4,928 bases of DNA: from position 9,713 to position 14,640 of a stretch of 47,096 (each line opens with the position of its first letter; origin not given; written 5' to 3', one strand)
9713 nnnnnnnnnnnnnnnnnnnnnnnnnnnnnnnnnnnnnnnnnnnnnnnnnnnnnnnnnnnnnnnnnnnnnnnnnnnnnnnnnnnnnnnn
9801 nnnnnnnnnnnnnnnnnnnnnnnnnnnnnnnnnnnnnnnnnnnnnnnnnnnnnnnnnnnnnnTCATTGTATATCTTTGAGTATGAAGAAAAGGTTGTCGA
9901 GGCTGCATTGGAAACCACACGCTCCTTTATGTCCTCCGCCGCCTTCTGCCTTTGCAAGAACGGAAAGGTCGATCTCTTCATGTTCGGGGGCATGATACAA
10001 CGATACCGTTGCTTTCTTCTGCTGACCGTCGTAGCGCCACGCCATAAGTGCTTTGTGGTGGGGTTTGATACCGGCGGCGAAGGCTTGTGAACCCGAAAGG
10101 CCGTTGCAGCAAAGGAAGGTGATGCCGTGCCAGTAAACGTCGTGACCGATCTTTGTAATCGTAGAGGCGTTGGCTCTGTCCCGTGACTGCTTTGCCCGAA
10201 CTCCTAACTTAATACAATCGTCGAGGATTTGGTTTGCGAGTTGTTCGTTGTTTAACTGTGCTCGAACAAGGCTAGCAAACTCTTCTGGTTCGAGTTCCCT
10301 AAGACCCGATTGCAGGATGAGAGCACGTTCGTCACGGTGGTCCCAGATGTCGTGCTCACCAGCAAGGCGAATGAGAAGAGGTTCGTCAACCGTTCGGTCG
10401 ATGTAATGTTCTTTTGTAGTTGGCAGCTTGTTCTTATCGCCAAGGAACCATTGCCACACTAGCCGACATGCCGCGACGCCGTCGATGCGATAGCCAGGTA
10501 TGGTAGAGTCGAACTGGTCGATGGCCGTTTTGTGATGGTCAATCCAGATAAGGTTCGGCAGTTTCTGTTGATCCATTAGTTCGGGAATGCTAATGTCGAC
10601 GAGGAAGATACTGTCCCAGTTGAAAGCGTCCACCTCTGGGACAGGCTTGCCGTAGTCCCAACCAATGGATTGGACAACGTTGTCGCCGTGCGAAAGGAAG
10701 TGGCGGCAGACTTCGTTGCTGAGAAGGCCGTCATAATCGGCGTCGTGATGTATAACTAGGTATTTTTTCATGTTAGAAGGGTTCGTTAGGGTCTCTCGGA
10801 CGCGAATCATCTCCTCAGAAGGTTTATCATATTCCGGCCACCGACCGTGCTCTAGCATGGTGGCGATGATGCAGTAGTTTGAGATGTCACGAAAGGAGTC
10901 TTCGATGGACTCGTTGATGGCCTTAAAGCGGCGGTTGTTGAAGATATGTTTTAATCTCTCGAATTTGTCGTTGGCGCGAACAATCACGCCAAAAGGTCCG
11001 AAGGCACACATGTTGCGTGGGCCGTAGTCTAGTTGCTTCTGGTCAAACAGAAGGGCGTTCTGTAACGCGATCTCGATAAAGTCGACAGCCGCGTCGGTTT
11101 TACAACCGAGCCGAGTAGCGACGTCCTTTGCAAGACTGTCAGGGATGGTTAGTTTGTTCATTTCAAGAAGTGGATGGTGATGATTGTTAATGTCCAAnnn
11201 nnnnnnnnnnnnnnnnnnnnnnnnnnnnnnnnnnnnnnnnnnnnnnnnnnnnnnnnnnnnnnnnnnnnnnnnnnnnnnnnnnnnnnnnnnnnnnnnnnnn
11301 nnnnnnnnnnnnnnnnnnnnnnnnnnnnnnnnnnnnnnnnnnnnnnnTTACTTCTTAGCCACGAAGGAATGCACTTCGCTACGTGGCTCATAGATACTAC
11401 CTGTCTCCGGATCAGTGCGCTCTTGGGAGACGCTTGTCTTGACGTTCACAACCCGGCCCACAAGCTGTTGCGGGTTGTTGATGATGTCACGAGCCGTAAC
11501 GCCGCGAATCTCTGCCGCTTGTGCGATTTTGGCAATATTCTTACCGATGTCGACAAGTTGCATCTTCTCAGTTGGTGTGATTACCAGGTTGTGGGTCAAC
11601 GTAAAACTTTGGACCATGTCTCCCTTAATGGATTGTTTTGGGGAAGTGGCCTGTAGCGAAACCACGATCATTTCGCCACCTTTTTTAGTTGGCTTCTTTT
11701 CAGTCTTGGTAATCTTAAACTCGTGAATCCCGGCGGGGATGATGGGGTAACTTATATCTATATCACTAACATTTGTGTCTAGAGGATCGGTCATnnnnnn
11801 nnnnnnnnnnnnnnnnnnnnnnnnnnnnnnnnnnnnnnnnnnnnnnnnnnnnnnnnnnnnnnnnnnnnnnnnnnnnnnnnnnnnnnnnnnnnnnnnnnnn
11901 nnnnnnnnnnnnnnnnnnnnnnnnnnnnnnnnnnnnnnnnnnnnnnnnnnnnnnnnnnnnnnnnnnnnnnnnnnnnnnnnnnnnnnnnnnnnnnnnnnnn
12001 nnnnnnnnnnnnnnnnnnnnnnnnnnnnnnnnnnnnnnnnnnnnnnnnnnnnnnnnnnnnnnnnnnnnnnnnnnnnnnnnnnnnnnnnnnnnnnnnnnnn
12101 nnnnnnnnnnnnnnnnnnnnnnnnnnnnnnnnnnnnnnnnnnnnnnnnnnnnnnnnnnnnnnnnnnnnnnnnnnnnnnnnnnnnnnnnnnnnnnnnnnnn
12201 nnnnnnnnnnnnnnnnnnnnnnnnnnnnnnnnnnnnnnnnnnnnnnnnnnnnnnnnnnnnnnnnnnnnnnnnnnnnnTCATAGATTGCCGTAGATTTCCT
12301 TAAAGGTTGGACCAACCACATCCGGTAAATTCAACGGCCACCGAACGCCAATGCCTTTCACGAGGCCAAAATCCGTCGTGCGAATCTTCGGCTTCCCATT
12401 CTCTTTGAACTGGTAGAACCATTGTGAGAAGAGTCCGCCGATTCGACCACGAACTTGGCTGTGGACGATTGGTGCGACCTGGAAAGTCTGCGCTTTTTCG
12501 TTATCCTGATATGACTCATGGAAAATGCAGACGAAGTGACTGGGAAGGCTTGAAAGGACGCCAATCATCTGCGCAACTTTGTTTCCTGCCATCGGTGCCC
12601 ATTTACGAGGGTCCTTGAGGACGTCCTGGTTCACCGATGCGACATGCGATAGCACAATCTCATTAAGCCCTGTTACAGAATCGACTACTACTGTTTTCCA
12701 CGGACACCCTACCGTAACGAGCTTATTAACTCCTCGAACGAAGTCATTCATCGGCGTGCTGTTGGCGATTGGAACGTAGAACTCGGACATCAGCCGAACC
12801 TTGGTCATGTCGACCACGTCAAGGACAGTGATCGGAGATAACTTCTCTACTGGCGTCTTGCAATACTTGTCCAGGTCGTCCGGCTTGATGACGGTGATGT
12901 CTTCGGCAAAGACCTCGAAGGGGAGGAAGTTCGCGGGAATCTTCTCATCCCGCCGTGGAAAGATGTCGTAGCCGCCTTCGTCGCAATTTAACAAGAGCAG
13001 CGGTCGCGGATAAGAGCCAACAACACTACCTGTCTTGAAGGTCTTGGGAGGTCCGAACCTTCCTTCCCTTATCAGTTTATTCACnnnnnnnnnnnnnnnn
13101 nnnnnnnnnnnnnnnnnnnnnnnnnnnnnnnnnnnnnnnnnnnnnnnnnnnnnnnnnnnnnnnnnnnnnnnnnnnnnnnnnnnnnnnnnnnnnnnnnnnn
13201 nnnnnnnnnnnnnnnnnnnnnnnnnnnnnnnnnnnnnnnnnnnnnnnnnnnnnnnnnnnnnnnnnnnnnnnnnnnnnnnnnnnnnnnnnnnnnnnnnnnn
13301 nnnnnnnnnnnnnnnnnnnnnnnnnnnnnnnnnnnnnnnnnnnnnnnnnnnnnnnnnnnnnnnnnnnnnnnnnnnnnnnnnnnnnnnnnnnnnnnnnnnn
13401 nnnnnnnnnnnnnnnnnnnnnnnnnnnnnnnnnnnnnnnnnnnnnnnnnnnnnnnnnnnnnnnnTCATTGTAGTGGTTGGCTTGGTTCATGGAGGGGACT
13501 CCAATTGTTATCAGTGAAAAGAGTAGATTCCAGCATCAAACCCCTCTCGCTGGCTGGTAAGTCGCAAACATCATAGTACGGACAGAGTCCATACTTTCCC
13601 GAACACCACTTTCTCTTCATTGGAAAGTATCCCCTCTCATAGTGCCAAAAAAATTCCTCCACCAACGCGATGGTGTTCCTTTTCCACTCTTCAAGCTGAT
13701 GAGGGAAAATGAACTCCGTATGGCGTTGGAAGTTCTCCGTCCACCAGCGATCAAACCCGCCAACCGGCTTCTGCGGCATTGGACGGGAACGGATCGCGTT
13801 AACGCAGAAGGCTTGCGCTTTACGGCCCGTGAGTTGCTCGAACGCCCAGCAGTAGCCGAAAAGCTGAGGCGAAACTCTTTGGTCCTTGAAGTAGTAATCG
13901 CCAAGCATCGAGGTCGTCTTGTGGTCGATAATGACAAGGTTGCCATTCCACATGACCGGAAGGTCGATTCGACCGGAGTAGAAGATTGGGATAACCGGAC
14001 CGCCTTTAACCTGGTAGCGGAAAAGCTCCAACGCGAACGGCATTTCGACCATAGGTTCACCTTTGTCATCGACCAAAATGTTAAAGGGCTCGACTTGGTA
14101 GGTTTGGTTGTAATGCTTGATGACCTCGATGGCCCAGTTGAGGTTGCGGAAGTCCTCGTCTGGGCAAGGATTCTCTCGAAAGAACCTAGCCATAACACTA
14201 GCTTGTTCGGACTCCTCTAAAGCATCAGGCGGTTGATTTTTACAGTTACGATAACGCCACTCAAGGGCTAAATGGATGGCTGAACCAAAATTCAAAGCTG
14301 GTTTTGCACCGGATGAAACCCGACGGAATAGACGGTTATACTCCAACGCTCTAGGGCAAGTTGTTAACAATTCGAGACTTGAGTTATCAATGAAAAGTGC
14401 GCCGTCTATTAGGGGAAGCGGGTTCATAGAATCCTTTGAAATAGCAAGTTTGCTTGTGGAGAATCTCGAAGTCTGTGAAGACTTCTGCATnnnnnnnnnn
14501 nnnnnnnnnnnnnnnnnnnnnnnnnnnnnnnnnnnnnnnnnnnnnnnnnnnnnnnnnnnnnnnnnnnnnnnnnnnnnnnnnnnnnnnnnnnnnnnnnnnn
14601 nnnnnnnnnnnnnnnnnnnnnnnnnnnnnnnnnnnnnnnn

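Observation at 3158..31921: The element is strand-aware, abuts stop and start codons, and partitions the genome into functional modules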

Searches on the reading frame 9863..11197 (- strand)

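Call 10: search_protein_families(library=phrogs, proteins=[window:9863-11197:-], max_evalue=0.001)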
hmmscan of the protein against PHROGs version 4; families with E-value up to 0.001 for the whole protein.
window:9863-11197:- (444 aa): 2 families
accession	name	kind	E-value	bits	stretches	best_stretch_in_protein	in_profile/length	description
phrog_4771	-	other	3.3e-20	73.5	1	140-441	12-293/363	DHH phosphoesterase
phrog_1485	-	unknown function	3.8e-14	53.7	1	35-143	17-124/238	-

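Call 11: search_protein_families(library=pfam, proteins=[window:9863-11197:-], max_evalue=0.001)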
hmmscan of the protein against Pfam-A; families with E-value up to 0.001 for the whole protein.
window:9863-11197:- (444 aa): 2 families
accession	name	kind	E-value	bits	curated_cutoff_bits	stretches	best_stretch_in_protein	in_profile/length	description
PF07659.16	DUF1599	-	1.6e-05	25.6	25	1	78-114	24-59/61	Nucleotide modification associated domain 1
PF01368.27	DHH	-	6.6e-05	23.6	28.1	1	147-252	4-103/125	DHH family, N-terminal domain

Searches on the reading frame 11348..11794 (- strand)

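Call 10: search_protein_families(library=phrogs, proteins=[window:11348-11794:-], max_evalue=0.001)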
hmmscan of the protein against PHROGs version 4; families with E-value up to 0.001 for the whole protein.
window:11348-11794:- (148 aa): 2 families
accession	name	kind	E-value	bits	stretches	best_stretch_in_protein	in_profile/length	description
phrog_378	-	DNA, RNA and nucleotide metabolism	8.8e-06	27.1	1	19-135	19-126/163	single strand DNA binding protein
phrog_2300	-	unknown function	4.1e-05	24.5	1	13-145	43-159/347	-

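Call 11: search_protein_families(library=pfam, proteins=[window:11348-11794:-], max_evalue=0.001)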
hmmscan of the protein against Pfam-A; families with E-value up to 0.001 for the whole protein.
window:11348-11794:- (148 aa): 1 family
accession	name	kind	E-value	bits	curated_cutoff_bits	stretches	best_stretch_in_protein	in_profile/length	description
PF05037.18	DUF669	-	0.001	19.7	21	0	15-125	10-116/138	Protein of unknown function (DUF669)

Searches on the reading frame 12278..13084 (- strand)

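Call 10: search_protein_families(library=phrogs, proteins=[window:12278-13084:-], max_evalue=0.001)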
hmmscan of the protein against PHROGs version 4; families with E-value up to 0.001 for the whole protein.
window:12278-13084:- (268 aa): 1 family
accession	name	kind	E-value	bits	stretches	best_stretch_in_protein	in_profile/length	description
phrog_124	-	DNA, RNA and nucleotide metabolism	1.1e-08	35.9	1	106-220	86-202/382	Sak4-like ssDNA annealing protein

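Call 11: search_protein_families(library=pfam, proteins=[window:12278-13084:-], max_evalue=0.001)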
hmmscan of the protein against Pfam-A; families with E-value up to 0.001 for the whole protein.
window:12278-13084:- (268 aa): 1 family
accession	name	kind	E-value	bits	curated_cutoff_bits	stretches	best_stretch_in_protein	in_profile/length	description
PF13479.12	AAA_24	-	1.6e-06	28.5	27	1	11-220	9-163/195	AAA domain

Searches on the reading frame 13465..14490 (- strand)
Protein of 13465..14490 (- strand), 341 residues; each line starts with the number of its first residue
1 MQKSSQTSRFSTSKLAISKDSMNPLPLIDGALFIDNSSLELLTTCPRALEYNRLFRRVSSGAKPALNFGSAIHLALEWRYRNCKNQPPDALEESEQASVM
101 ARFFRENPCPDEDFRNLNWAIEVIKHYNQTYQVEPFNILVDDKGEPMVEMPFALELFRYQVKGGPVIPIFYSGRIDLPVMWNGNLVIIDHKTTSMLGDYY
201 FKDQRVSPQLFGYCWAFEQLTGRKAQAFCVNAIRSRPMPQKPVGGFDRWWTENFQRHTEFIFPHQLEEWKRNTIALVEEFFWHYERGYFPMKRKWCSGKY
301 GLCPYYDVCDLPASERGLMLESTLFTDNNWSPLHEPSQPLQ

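Call 10: search_protein_families(library=phrogs, proteins=[window:13465-14490:-], max_evalue=0.001)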
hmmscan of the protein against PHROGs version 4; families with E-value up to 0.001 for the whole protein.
window:13465-14490:- (341 aa): 5 families
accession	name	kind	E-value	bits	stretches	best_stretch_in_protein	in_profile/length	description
phrog_1218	-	DNA, RNA and nucleotide metabolism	2.5e-20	74.1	1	31-233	7-206/364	exonuclease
phrog_69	-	DNA, RNA and nucleotide metabolism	7.5e-11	42.7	1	37-226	93-256/501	exonuclease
phrog_298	-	DNA, RNA and nucleotide metabolism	9.5e-09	36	1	171-271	166-260/293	exonuclease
phrog_1706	-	DNA, RNA and nucleotide metabolism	0.00038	21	0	43-318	56-251/293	CRISPR/Cas system associated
phrog_33176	-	unknown function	0.00089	19.1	0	172-257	243-328/380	-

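Call 11: search_protein_families(library=pfam, proteins=[window:13465-14490:-], max_evalue=0.001)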
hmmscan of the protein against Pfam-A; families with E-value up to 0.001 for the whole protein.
window:13465-14490:- (341 aa): 1 family
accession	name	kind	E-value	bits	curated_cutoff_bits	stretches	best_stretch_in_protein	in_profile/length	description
PF12705.13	PDDEXK_1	-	1.8e-18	67.8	22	1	37-310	5-247/247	PD-(D/E)XK nuclease superfamily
